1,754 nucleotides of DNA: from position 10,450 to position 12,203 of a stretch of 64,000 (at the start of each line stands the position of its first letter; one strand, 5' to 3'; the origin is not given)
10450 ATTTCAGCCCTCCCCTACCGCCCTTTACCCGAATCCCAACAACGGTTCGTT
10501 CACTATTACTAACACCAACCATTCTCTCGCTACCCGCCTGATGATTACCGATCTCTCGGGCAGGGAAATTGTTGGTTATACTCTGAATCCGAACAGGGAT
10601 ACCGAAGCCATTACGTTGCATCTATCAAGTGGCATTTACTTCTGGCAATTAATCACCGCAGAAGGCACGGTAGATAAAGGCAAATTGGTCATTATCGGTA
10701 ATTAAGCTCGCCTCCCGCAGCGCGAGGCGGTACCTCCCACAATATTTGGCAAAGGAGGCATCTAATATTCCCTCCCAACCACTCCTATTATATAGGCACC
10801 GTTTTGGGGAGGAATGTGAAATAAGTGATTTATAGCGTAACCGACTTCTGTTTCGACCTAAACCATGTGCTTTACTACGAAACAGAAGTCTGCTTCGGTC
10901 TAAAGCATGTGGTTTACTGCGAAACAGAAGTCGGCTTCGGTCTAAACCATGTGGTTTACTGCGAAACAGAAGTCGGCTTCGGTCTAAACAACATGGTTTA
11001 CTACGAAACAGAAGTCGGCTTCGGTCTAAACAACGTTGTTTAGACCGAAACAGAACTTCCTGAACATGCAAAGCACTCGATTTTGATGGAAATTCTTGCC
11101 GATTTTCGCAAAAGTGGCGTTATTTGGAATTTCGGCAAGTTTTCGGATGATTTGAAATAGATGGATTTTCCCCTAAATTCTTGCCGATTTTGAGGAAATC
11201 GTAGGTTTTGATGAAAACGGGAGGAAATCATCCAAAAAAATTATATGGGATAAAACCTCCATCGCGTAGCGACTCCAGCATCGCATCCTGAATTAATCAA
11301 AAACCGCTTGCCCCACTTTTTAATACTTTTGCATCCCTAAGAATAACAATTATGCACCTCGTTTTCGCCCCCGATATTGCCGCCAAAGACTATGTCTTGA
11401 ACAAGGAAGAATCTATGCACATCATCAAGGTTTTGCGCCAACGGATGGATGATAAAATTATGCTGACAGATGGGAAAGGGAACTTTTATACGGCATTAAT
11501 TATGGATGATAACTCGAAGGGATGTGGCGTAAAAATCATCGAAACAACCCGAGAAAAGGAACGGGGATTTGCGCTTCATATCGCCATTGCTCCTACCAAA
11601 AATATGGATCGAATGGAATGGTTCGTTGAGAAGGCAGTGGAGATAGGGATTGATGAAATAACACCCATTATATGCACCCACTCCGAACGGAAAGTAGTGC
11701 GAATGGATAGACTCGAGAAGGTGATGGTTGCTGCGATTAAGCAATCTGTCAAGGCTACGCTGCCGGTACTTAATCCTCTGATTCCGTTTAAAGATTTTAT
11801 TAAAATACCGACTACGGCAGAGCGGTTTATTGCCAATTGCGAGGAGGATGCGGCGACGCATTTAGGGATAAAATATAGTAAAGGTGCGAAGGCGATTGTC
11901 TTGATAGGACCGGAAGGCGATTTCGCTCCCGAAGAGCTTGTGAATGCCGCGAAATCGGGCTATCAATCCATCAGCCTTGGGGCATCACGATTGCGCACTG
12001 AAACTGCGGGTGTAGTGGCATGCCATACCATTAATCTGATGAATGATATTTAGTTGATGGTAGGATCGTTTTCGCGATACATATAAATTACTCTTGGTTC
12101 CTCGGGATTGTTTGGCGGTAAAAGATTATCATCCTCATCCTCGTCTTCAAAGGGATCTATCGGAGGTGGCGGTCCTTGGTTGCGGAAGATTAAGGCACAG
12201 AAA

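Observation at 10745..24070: Pair of ~250-bp inverted repeats, each embedding a 42-bp array, brackets a 12.5-kb housekeeping block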

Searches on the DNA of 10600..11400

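Call 22: search_rna_families(source=window, start=10600, end=11400, threshold=evalue, max_evalue=1)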
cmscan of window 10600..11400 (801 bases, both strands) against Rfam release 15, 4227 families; matches with E-value up to 1: 6.
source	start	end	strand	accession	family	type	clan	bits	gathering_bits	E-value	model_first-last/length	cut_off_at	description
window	10843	10930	+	RF04087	MIR5565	Gene; miRNA;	-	41.2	80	1.2e-07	1-109/109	no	MIR5565 microRNA precursor family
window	10845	10932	-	RF04087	MIR5565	Gene; miRNA;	-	39.2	80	4.6e-07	1-109/109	no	MIR5565 microRNA precursor family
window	10977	11050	-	RF00979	mir-553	Gene; miRNA;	-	22.7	82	0.11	1-62/62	no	mir-553 microRNA precursor family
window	10977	11050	-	RF04128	MIR8562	Gene; miRNA;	-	19.8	211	0.37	1-242/242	no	MIR8562 microRNA precursor family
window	10967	11062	-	RF01029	mir-649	Gene; miRNA;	-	19.1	100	0.94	1-93/93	no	mir-649 microRNA precursor family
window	11174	11229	+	RF03984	MIR2933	Gene; miRNA;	-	18.6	70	0.56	1-112/112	no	MIR2933 microRNA precursor family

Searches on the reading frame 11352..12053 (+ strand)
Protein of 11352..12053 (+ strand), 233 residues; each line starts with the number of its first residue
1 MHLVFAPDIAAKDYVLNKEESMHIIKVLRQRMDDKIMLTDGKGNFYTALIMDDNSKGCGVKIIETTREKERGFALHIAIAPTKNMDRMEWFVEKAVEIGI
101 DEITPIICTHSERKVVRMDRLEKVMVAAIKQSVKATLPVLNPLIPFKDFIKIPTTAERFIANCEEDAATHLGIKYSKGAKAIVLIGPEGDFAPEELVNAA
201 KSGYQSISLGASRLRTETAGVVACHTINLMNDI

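Call 8: find_encoding_contigs(protein=window:11352-12053:+, flank=10000, max_places=6)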
Protein window:11352-12053:+ (233 aa): 9 contigs read that carry it; 4 places shown.
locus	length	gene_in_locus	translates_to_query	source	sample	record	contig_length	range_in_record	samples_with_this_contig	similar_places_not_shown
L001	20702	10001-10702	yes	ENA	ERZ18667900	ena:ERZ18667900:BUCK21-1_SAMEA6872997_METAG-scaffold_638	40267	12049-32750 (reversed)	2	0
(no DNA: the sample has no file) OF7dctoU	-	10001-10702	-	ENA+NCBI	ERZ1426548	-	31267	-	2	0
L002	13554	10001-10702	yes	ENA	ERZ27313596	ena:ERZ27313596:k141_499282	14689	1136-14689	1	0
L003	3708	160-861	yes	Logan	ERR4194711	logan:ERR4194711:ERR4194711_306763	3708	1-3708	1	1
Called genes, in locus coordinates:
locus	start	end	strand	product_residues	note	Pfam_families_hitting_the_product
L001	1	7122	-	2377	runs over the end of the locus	PF12799:LRR_4 (faint), PF23952:LRR_EndoS (faint), PF04862:DUF642 (faint), PF18962:Por_Secre_tail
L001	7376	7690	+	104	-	-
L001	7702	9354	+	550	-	PF06739:SBBP (weak), PF18962:Por_Secre_tail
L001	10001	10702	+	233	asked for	PF20260:PUA_4, PF04452:Methyltrans_RNA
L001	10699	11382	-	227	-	PF01694:Rhomboid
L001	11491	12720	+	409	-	-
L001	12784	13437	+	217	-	PF02463:SMC_N (faint), PF00005:ABC_tran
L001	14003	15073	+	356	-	-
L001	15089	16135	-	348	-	PF00586:AIRS, PF02769:AIRS_C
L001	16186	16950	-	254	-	PF06037:DUF922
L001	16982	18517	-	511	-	PF03853:YjeF_N, PF01256:Carb_kinase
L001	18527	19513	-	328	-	PF12706:Lactamase_B_2 (weak), PF07521:RMMBL (weak)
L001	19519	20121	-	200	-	PF00485:PRK (weak), PF01121:CoaE, PF13238:AAA_18 (weak)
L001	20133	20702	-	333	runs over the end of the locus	PF07949:YbbR (faint)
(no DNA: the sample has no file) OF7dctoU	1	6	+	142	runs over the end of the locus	-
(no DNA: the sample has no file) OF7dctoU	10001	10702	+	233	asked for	PF20260:PUA_4, PF04452:Methyltrans_RNA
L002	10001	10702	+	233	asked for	PF20260:PUA_4, PF04452:Methyltrans_RNA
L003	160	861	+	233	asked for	PF20260:PUA_4, PF04452:Methyltrans_RNA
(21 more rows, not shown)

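Call 23: find_homologous_proteins(query=window:11352-12053:+, max_evalue=1e-30)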
Query window:11352-12053:+ (233 aa): 7990 proteins with E <= 1e-30 among 8000 candidates; the best 120 are listed.
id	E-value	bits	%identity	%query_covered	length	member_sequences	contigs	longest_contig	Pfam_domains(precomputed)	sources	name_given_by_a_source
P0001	4.4e-149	512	100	100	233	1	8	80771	PF04452.20,PF20260.5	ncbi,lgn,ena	-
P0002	2.9e-104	365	69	100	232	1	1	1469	PF04452.20,PF20260.5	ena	-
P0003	1.4e-100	353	67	100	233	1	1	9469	PF04452.20,PF20260.5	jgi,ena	jgi:16S rRNA (uracil1498-N3)-methyltransferase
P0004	3.9e-95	335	64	100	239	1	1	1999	PF04452.20,PF20260.5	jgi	jgi:16S rRNA (uracil1498-N3)-methyltransferase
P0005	2.1e-93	330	63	99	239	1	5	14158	PF04452.20,PF20260.5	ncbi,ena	-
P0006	5.2e-93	328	62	99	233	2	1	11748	PF04452.20,PF20260.5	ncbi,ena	ncbi:MAG: 16S rRNA (uracil(1498)-N(3))-methyltransferase [Bacteroidota bacterium]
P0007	8.5e-91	321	60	100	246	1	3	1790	PF04452.20,PF20260.5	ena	-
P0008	1.3e-90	321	62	100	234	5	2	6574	PF04452.20,PF20260.5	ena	-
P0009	3.5e-90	319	56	100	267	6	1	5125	PF04452.20,PF20260.5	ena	-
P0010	1.4e-84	301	61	100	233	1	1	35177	PF04452.20,PF20260.5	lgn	-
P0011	5.5e-84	299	60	100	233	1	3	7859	PF04452.20,PF20260.5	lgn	-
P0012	8.3e-84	298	61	100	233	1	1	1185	PF04452.20,PF20260.5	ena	-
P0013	1.8e-83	297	59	100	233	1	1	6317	PF04452.20,PF20260.5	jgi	jgi:16S rRNA (uracil1498-N3)-methyltransferase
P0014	9.6e-83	295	60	100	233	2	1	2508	PF04452.20,PF20260.5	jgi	jgi:16S rRNA (uracil1498-N3)-methyltransferase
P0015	9.7e-83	295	60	100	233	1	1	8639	PF04452.20,PF20260.5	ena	-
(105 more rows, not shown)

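Call 24: find_encoding_contigs(protein=P0003, flank=10000, max_places=2)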
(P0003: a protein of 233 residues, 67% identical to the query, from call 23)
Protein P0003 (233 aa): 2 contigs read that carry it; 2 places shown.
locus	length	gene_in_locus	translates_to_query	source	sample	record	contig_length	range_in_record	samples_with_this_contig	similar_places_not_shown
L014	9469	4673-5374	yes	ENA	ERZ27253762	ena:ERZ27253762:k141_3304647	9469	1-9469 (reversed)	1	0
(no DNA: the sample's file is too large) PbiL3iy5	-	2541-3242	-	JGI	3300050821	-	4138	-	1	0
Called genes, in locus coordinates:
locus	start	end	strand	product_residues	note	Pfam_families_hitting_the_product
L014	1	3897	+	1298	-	?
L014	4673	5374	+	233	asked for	PF20260:PUA_4, PF04452:Methyltrans_RNA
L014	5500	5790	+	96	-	PF00076:RRM_1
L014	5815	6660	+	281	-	PF00753:Lactamase_B, PF23023:Anti-Pycsar_Apyc1 (weak)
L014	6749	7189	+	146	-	-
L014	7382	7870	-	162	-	-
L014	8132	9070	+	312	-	-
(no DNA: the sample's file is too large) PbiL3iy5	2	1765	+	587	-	?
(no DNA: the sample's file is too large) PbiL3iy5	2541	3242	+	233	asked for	PF20260:PUA_4, PF04452:Methyltrans_RNA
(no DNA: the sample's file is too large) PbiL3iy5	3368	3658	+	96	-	PF00076:RRM_1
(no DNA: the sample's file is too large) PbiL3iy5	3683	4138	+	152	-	?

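Call 25: find_encoding_contigs(protein=P0005, flank=10000, max_places=2)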
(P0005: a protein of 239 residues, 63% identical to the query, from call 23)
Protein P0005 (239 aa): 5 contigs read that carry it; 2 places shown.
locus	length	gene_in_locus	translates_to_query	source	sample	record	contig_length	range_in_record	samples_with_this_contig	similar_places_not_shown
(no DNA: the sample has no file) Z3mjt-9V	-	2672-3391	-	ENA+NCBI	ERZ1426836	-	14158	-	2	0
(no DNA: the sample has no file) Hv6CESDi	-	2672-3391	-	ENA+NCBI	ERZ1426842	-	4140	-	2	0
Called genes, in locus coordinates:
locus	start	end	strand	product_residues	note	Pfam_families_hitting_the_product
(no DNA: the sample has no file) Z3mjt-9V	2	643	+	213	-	?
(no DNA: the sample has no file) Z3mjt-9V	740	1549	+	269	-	PF05036:SPOR (faint)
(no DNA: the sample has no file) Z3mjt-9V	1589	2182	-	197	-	PF08712:Nfu_N, PF01106:NifU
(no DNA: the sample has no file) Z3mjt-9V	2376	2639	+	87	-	-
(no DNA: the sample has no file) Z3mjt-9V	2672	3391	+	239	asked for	PF20260:PUA_4, PF04452:Methyltrans_RNA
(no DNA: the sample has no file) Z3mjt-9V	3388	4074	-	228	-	PF01694:Rhomboid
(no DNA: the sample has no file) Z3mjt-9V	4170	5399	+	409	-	-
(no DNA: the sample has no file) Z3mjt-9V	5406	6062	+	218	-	PF02463:SMC_N (weak), PF00005:ABC_tran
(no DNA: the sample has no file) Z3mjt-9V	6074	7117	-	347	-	PF00586:AIRS, PF02769:AIRS_C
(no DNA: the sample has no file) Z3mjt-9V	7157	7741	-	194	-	PF06037:DUF922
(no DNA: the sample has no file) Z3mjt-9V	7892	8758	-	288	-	-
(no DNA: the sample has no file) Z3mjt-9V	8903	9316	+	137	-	-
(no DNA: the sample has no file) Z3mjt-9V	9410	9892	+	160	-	-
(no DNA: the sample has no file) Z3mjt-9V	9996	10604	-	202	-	PF00132:Hexapep, PF24894:Hexapep_GlmU (faint), PF25084:LbH_EIF2B (weak), PF25087:GMPPB_C, PF00132:Hexapep, PF14602:Hexapep_2 (weak)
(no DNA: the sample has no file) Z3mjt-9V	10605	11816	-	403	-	PF00108:Thiolase_N, PF02803:Thiolase_C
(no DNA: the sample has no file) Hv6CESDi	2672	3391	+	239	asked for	PF20260:PUA_4, PF04452:Methyltrans_RNA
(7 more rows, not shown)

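Call 26: find_encoding_contigs(protein=P0010, flank=10000, max_places=2)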
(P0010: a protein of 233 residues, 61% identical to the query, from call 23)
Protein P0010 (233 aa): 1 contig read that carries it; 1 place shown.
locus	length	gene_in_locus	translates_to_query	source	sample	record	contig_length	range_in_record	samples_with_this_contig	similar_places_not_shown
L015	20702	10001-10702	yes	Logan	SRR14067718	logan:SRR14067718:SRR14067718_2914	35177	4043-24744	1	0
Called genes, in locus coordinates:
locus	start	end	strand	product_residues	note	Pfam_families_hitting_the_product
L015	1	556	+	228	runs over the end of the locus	PF01712:dNK (faint), PF02223:Thymidylate_kin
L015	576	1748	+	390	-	PF07291:MauE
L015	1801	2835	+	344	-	PF19300:BPD_transp_1_N, PF00528:BPD_transp_1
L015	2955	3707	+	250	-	PF00121:TIM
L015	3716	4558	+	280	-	PF06325:PrmA, PF01209:Ubie_methyltran (weak), PF05175:MTS, PF02475:TRM5-TYW2_MTfase (weak), PF13489:Methyltransf_23, PF08241:Methyltransf_11, PF13649:Methyltransf_25, PF13847:Methyltransf_31, +2 more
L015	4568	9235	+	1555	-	-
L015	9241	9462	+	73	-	-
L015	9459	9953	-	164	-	PF12850:Metallophos_2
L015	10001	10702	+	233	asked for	PF20260:PUA_4, PF04452:Methyltrans_RNA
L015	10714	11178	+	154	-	PF01575:MaoC_dehydratas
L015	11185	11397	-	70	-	PF09855:Zn_ribbon_13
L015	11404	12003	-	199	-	-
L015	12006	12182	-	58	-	-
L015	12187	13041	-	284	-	PF01145:Band_7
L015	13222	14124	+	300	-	PF09233:Endonuc-EcoRV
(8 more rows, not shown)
